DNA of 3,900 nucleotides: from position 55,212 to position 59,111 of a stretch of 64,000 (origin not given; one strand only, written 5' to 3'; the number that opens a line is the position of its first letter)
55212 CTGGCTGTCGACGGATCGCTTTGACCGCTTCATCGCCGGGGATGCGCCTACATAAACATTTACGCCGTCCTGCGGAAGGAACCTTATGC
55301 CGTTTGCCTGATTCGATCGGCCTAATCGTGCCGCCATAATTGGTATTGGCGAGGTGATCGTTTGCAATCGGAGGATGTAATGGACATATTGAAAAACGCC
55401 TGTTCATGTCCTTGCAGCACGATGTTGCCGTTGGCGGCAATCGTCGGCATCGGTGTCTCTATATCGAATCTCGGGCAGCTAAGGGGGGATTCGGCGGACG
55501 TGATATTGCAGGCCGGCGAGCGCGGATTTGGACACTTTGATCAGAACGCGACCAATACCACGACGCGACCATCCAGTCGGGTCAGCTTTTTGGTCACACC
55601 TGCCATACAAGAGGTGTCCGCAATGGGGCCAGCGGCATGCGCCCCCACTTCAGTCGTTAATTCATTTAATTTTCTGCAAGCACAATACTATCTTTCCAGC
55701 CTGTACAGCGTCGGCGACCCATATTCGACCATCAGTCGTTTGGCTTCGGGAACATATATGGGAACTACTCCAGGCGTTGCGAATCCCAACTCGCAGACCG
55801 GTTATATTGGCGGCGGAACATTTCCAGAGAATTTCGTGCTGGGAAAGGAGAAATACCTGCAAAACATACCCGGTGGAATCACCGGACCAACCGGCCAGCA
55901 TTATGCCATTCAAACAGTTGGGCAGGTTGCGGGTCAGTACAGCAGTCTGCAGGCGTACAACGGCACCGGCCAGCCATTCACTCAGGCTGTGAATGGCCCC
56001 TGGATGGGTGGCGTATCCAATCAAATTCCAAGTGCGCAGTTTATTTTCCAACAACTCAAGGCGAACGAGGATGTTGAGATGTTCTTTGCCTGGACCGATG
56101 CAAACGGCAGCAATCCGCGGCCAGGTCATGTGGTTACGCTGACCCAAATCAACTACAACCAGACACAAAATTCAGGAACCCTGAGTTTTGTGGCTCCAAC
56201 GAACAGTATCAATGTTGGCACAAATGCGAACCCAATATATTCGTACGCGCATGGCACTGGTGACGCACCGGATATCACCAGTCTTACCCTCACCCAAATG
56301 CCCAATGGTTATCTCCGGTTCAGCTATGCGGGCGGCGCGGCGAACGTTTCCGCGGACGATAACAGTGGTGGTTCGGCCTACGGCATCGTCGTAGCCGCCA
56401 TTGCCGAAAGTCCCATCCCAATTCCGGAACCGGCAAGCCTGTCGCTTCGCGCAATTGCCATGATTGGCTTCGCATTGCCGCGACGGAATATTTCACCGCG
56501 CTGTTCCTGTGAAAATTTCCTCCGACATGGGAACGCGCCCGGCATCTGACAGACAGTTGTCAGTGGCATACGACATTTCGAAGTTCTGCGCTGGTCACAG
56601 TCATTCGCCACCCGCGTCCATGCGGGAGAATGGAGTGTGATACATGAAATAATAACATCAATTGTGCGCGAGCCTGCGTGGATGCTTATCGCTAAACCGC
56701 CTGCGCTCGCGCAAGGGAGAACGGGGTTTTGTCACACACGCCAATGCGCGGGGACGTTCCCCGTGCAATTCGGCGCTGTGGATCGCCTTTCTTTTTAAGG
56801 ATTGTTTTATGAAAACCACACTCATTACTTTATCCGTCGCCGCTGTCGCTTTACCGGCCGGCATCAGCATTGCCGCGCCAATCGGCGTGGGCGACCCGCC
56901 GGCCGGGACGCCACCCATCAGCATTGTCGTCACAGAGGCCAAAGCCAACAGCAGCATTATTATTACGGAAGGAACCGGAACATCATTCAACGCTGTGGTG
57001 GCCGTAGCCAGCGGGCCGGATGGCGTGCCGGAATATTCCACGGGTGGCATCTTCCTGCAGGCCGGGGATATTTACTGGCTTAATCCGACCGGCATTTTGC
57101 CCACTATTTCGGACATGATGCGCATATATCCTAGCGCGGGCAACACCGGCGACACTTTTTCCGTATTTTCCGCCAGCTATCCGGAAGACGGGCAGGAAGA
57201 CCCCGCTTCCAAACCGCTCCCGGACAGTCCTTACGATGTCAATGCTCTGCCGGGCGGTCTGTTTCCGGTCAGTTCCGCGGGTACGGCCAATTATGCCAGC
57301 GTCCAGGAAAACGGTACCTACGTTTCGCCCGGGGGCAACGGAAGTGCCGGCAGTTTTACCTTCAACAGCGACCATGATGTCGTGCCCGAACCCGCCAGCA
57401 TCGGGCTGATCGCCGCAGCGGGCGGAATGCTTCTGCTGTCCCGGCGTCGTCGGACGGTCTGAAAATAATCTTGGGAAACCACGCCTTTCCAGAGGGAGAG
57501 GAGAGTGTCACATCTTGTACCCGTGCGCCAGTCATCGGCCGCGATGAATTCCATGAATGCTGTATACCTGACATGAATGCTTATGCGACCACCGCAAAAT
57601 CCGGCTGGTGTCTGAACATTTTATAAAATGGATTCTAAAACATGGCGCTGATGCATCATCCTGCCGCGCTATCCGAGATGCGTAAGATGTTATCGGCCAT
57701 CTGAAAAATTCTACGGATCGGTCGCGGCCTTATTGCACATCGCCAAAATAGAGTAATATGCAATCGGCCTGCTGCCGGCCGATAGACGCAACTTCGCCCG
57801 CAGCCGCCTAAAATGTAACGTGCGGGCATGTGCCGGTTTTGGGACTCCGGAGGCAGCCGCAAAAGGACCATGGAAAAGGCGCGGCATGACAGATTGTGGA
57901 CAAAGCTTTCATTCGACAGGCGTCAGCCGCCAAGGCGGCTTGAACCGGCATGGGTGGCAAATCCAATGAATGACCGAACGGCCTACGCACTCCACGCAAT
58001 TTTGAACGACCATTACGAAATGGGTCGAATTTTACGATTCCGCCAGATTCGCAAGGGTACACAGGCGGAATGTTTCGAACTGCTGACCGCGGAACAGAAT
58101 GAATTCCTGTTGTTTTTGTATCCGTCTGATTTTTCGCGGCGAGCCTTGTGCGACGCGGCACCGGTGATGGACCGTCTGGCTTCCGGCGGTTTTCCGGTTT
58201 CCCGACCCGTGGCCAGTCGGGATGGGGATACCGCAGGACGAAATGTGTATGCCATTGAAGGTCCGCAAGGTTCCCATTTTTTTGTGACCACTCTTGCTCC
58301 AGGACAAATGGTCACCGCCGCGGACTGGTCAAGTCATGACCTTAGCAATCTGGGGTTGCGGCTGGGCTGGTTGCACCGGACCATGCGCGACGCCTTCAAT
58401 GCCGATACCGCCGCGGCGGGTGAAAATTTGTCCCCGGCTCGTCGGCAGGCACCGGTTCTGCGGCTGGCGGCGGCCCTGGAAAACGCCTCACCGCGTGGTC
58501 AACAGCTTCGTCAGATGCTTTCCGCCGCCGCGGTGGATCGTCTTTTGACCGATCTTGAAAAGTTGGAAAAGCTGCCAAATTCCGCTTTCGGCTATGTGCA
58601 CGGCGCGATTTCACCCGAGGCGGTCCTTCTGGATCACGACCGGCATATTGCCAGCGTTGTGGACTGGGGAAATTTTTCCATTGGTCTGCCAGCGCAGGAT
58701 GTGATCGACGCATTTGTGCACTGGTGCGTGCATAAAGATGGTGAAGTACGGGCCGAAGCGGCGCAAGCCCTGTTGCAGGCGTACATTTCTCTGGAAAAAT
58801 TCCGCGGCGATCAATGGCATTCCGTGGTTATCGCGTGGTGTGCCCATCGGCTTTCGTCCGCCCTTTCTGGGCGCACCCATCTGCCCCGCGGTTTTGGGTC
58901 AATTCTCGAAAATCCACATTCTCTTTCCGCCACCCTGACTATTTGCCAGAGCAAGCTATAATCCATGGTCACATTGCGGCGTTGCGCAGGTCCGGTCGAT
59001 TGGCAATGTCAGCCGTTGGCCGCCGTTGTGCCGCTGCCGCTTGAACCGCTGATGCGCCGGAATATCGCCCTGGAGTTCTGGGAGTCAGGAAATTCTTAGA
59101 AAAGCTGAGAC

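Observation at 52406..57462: Four consecutive PEP-CTERM genes headed by a PEP-CTERM-anchored trypsin-like protease, behind a 550-bp AT-rich leader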

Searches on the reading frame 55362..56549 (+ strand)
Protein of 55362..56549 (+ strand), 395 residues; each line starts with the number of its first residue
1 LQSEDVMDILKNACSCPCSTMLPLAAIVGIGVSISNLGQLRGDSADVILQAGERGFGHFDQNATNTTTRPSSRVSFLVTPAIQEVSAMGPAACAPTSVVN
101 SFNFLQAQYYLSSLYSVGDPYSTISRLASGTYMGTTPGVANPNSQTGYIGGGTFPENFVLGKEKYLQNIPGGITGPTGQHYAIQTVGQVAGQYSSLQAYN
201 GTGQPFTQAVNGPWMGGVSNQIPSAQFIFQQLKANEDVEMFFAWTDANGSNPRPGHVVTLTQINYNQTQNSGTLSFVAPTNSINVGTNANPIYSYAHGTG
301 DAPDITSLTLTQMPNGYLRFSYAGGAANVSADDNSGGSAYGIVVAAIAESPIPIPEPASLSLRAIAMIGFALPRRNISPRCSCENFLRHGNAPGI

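Call 3: search_protein_families(library=pfam, proteins=[window:55362-56549:+], max_evalue=0.1)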
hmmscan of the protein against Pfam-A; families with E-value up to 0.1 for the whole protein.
window:55362-56549:+ (395 aa): 0 families

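Call 4: search_protein_families(library=ncbifam, proteins=[window:55362-56549:+], max_evalue=0.1)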
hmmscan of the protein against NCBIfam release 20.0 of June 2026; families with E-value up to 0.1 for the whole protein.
window:55362-56549:+ (395 aa): 1 family
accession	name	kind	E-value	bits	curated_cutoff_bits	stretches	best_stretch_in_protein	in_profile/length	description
NF038125.1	PEP_CTERM_THxN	subfamily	0.068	12.7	85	1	344-376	214-245/246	THxN family PEP-CTERM protein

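Call 39: find_homologous_proteins(query=window:55380-56549:+, max_evalue=0.001)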
Query window:55380-56549:+ (389 aa): 18 proteins with E <= 0.001 among 5104 candidates.
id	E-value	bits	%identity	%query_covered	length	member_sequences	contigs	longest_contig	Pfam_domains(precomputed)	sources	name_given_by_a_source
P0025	3.9e-246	834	97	100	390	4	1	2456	-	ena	-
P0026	3.5e-222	756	87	100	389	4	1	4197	-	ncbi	-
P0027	6.7e-108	379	62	81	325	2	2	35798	PF07589.17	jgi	jgi:hypothetical protein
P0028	6.8e-108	379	57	82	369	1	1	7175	PF07589.17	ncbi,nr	ncbi:MAG: PEP-CTERM sorting domain-containing protein [Phycisphaerae bacterium]|nr:PEP-CTERM sorting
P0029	1.4e-85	306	51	92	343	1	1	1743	-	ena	-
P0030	1.1e-79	287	51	86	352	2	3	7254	-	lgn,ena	-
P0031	9.5e-76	274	49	85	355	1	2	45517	PF07589.17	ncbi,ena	-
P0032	1.6e-75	273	50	85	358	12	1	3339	-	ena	-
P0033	9.3e-75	270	51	81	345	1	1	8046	-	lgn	-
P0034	3.7e-67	245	55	62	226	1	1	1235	-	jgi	jgi:hypothetical protein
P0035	3.9e-49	186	39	86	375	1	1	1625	-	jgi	jgi:hypothetical protein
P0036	2.7e-45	173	45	56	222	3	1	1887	PF07589.17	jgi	jgi:hypothetical protein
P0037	1.6e-44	171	42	82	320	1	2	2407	-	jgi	jgi:hypothetical protein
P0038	1.7e-44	171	39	86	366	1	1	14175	-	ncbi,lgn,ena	-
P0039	2.8e-43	167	42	86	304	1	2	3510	-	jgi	jgi:hypothetical protein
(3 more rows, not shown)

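Call 43: search_protein_families(library=pfam, alignment_id=A2, max_evalue=1)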
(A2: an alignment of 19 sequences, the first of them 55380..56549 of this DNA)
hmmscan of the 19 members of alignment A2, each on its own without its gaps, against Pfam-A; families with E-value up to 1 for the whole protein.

A. member 1, window:55380-56549:+ (389 aa): 0 families

B. families by the number of members that match (of 19 scanned): 5 families
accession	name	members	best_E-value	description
PF07589.16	PEP-CTERM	14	8.8e-07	PEP-CTERM motif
PF12385.14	Peptidase_C70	3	0.038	Papain-like cysteine protease AvrRpt2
PF13529.12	Peptidase_C39_2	2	0.031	Peptidase_C39 like family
PF19752.4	DUF6239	1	0.0026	Family of unknown function (DUF6239)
PF06786.17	UPF0253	1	0.081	Uncharacterised protein family (UPF0253)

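Call 45: find_encoding_contigs(protein=P0027, flank=10000, max_places=2)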
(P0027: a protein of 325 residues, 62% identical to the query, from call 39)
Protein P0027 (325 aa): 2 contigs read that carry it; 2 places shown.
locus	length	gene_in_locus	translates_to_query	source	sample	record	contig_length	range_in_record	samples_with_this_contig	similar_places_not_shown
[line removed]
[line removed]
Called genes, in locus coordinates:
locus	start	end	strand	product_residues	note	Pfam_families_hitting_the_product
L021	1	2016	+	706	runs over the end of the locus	PF00662:Proton_antipo_N, PF00361:Proton_antipo_M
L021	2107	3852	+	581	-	PF00361:Proton_antipo_M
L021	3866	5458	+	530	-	PF00361:Proton_antipo_M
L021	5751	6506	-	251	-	PF00849:PseudoU_synth_2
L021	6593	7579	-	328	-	PF07992:Pyr_redox_2, PF13738:Pyr_redox_3, PF00070:Pyr_redox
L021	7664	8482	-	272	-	PF00005:ABC_tran, PF13304:AAA_21 (faint)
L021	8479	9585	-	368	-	PF00763:THF_DHG_CYH, PF02882:THF_DHG_CYH_C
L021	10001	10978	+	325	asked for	PF07589:PEP_exosort_dom (weak)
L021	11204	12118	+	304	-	PF07589:PEP_exosort_dom (weak)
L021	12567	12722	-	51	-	-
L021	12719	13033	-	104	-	-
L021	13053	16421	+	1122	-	PF00404:Dockerin_1, PF07589:PEP_exosort_dom (weak)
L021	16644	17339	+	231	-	PF02223:Thymidylate_kin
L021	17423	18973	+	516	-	PF01435:Peptidase_M48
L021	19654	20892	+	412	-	PF00589:Phage_integrase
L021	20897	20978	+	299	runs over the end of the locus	-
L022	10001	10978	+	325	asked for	PF07589:PEP_exosort_dom (weak)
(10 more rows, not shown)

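Call 46: find_encoding_contigs(protein=P0031, flank=10000, max_places=2)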
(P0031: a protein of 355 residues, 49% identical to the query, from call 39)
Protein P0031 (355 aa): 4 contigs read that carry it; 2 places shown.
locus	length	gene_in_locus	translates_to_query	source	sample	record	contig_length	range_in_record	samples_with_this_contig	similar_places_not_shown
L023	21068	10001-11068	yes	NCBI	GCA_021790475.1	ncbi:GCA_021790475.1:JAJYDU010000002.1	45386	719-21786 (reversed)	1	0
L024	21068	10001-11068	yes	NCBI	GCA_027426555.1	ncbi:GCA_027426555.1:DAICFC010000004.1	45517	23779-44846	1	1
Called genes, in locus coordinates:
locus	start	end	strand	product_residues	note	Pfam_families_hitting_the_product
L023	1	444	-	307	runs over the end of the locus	PF02086:MethyltransfD12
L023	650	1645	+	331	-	PF00535:Glycos_transf_2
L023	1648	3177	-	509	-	PF00370:FGGY_N, PF02782:FGGY_C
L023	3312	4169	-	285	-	PF00814:TsaD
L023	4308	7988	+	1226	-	PF21445:ADDB_N, PF12705:PDDEXK_1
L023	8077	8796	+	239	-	PF00574:CLP_protease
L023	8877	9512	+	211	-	-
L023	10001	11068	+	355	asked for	PF07589:PEP_exosort_dom (weak)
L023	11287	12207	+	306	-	PF07589:PEP_exosort_dom (weak)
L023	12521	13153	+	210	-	-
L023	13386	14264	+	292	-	PF07589:PEP_exosort_dom (faint)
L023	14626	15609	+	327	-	PF01073:3Beta_HSD, PF01370:Epimerase, PF02719:Polysacc_synt_2, PF04321:RmlD_sub_bind, PF05368:NmrA (weak), PF13460:NAD_binding_10, PF16363:GDP_Man_Dehyd, PF07993:NAD_binding_4 (weak)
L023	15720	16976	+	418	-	PF04551:GcpE, PF26540:GcpE_C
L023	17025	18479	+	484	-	PF02881:SRP54_N, PF06414:Zeta_toxin (faint), PF00448:SRP54, PF01656:CbiA (weak), PF02978:SRP_SPB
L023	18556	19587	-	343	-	PF13495:Phage_int_SAM_4 (faint), PF02899:Phage_int_SAM_1, PF00589:Phage_integrase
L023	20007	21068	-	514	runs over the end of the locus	PF08245:Mur_ligase_M, PF02875:Mur_ligase_C, PF27239:FOL3_C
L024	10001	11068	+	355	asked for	PF07589:PEP_exosort_dom (weak)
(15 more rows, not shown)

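Call 49: predict_structure(alignment_id=A2)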
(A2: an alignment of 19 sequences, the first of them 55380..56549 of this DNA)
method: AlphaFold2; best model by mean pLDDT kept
length: 389 residues; sequences in the alignment: 19
mean_pLDDT: 78.8   pTM: 0.76
mean pLDDT of the five models: 78.8, 71.3, 70.8, 64.3, 62.8
residues with pLDDT >= 90: 192; 70-90: 99; 50-70: 35; < 50: 63
segments of 3 or more residues with pLDDT < 50: 1-36, 365-389
pLDDT, mean of each block of 10 residues (from residue 1): 30 31 35 53 84 84 73 67 84 94 94 92 90 75 85 96 93 94 96 95 92 97 95 95 89 96 96 87 80 83 97 93 72 93 89 54 45 34 35
secondary structure, 60 per line:
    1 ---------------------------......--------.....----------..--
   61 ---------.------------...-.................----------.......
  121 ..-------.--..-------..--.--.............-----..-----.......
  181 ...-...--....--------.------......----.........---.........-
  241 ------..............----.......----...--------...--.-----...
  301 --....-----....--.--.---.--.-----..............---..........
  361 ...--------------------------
elements in order: H28-33 E42-46 H87-103 H114-122 H149-161 E174-183 H190-193 E209-214 H219-227 E231-239 E247-260 E265-271 E276-278 E287-289 E298-300 E303-306 E312-315 E334-347 H351-363

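Call 52: fold_search(model_id=the predicted structure, library=pdb)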
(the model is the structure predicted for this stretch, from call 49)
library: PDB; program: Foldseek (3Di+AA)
matches with E <= 10: 704; with E <= 0.001: 0
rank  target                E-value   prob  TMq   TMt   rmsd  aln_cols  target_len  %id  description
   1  1y4h_A                2.4e-03  0.94  0.23  0.44  11.6       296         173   10  Wild type staphopain-staphostatin complex (released 2005-01-18)
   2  9mdm                  2.5e-03  0.60  0.23  0.21  13.5       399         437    9  Crystal Structure of C412S Mutant of C0362 (TDE_0362 [TDE0362] resi 205-647) (released 2025-02-12)
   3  8a47_C                2.7e-03  0.89  0.28  0.35  13.1       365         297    7  IdeS in complex with IgG1 Fc (released 2022-11-30)
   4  9hb2                  2.9e-03  0.99  0.17  0.22   7.2       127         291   11  Structure of the truncated version of IdeC protease C94S from Streptococcus canis (released 2025-10-01)
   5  2avw_D                2.9e-03  0.66  0.24  0.29  14.9       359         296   10  Crystal structure of monoclinic form of streptococcus Mac-1 (released 2006-02-28)
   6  2avw_B                3.0e-03  0.99  0.17  0.22   8.5       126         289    7  Crystal structure of monoclinic form of streptococcus Mac-1 (released 2006-02-28)
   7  1pxv_A                3.2e-03  0.97  0.25  0.46  10.3       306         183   10  The staphostatin-staphopain complex: a forward binding inhibitor in complex with its target cysteine protease (released 2003-10-21)
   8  9mdk                  3.2e-03  0.77  0.27  0.24  11.9       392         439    8  Crystal Structure of E64-inhibited C0362 (TDE_0362 [TDE0362] resi 205-647) (released 2025-02-12)
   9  9jdd_A                6.4e-03  0.97  0.18  0.33   7.2       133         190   13  Crystal structure of the type VI secretion system effector-immunity complex BtaeB CTD-BtaiB from Bacteroides fragilis (released 2025-09-03)
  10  2avw_A                6.4e-03  0.60  0.24  0.30  13.9       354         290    9  Crystal structure of monoclinic form of streptococcus Mac-1 (released 2006-02-28)
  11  1cv8                  9.5e-03  0.89  0.24  0.47  10.4       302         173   10  STAPHOPAIN, CYSTEINE PROTEINASE FROM STAPHYLOCOCCUS AUREUS V8 (released 1998-10-14)
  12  1x9y_A                9.5e-03  0.72  0.21  0.23  12.9       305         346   12  The prostaphopain B structure (released 2004-11-23)
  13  7lbm_k                1.0e-02  0.10  0.08  0.12  19.7       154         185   10  Structure of the human Mediator-bound transcription pre-initiation complex (released 2021-03-24)
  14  8aj8_B                1.1e-02  0.18  0.08  0.06  17.7       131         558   14  Structure of p110 gamma bound to the p84 regulatory subunit (released 2023-03-22)
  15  5ocq_A                1.5e-02  0.11  0.09  0.11  15.3       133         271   10  Crystal structure of the complex of the kappa-carrageenase from Pseudoalteromonas carrageenovora with an oligotetrasac (released 2017-10-18)
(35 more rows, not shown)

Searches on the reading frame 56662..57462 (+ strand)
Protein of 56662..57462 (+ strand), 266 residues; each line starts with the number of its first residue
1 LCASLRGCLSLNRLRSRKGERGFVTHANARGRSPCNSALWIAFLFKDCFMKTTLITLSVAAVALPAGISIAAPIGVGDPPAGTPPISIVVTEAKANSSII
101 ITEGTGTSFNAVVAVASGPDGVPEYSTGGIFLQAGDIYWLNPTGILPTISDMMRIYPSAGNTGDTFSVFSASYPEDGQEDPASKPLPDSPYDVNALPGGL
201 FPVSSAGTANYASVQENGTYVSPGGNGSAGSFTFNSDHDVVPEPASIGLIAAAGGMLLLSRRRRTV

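Call 3: search_protein_families(library=pfam, proteins=[window:56662-57462:+], max_evalue=0.1)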
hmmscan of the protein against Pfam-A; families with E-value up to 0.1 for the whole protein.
window:56662-57462:+ (266 aa): 1 family
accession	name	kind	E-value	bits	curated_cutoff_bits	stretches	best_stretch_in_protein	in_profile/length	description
PF07589.16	PEP-CTERM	-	0.0019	18.7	20.7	1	241-264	2-24/24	PEP-CTERM motif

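Call 4: search_protein_families(library=ncbifam, proteins=[window:56662-57462:+], max_evalue=0.1)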
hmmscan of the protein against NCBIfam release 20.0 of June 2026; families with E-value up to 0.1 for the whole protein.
window:56662-57462:+ (266 aa): 6 families
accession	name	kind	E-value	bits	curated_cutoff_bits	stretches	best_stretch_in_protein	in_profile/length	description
TIGR02595.1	PEP_CTERM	domain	1.8e-05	25.3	16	1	241-264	1-24/24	PEP-CTERM sorting domain-containing protein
NF038129.1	PEP_NF038129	equivalog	0.00099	19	65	1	222-264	150-194/194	NF038129 family PEP-CTERM protein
NF033947.0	PEP-cistern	hypoth_equivalog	0.0058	16.4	60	1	210-263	146-195/195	cistern family PEP-CTERM protein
NF033554.9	floc_PepA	equivalog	0.013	15.3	80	1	228-264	228-260/261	flocculation-associated PEP-CTERM protein PepA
NF038118.1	PEP_CTERM_CCXG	equivalog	0.017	14.8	90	1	231-264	165-199/199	CCXG family PEP-CTERM protein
NF041927.1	Xrt_dep_XDP1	equivalog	0.054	13.5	125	1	238-263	216-242/242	exosortase-dependent surface protein XDP1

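Call 77: search_solved_structures(query=window:56809-57462:+, max_evalue=1)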
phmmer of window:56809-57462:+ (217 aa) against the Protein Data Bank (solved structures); distinct sequences matched with E-value up to 1: 7.
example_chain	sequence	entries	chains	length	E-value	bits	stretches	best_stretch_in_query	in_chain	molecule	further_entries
7on7_A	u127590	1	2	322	0.00014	25.1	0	55-80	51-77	SAKe6BE-L2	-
9gvu_A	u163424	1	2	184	0.5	13.4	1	25-75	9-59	Ras-related protein Rab-27A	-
7opq_A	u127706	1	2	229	0.71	12.9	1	25-75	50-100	Synaptotagmin-like protein 2,Ras-related protein Rab-27A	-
7opr_A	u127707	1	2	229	0.71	12.9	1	25-75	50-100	Synaptotagmin-like protein 2,Ras-related protein Rab-27A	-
8p3j_A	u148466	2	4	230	0.71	12.9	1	25-75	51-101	Synaptotagmin-like protein 2,Ras-related protein Rab-27A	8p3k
7opp_A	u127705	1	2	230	0.72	12.9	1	25-75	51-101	Synaptotagmin-like protein 2,Ras-related protein Rab-27A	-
8p3g_A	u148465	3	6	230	0.72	12.9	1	25-75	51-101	Synaptotagmin-like protein 2,Ras-related protein Rab-27A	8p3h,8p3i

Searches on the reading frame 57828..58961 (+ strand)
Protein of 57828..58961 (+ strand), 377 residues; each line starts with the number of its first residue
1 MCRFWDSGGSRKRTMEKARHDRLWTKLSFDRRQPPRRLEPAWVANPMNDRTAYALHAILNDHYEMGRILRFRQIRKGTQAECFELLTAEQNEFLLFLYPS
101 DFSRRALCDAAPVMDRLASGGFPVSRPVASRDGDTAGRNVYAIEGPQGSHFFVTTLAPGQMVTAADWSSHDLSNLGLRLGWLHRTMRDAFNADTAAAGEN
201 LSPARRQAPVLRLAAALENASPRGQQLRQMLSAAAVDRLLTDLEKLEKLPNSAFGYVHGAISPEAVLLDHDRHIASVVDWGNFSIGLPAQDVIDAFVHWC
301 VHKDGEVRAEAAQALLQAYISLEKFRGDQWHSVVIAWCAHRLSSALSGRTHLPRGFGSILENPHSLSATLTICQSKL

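Call 3: search_protein_families(library=pfam, proteins=[window:57828-58961:+], max_evalue=0.1)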
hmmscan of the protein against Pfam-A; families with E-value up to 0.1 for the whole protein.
window:57828-58961:+ (377 aa): 1 family
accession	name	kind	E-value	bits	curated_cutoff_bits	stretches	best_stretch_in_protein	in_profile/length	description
PF01636.29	APH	-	5.4e-18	66.1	23.2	1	71-319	2-233/239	Phosphotransferase enzyme family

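Call 4: search_protein_families(library=ncbifam, proteins=[window:57828-58961:+], max_evalue=0.1)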
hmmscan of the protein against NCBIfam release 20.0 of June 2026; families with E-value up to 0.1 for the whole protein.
window:57828-58961:+ (377 aa): 5 families
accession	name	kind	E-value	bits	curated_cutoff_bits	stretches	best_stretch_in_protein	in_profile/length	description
NF003558.0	PRK05231.1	equivalog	3.6e-14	52.5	271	1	61-327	17-260/322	homoserine kinase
TIGR00938.1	thrB_alt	equivalog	7.6e-13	48.4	255.9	2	225-321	156-253/307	homoserine kinase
NF041268.1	capreo_Cph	equivalog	0.00034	20.3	390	1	223-292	151-223/285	capreomycin phosphotransferase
NF000088.1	viomycin_Vph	equivalog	0.0011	18.4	400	1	223-293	159-232/293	viomycin phosphotransferase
NF038057.1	macrolide_MphL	exception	0.051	12.8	612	1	251-296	188-233/298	macrolide 2'-phosphotransferase MphL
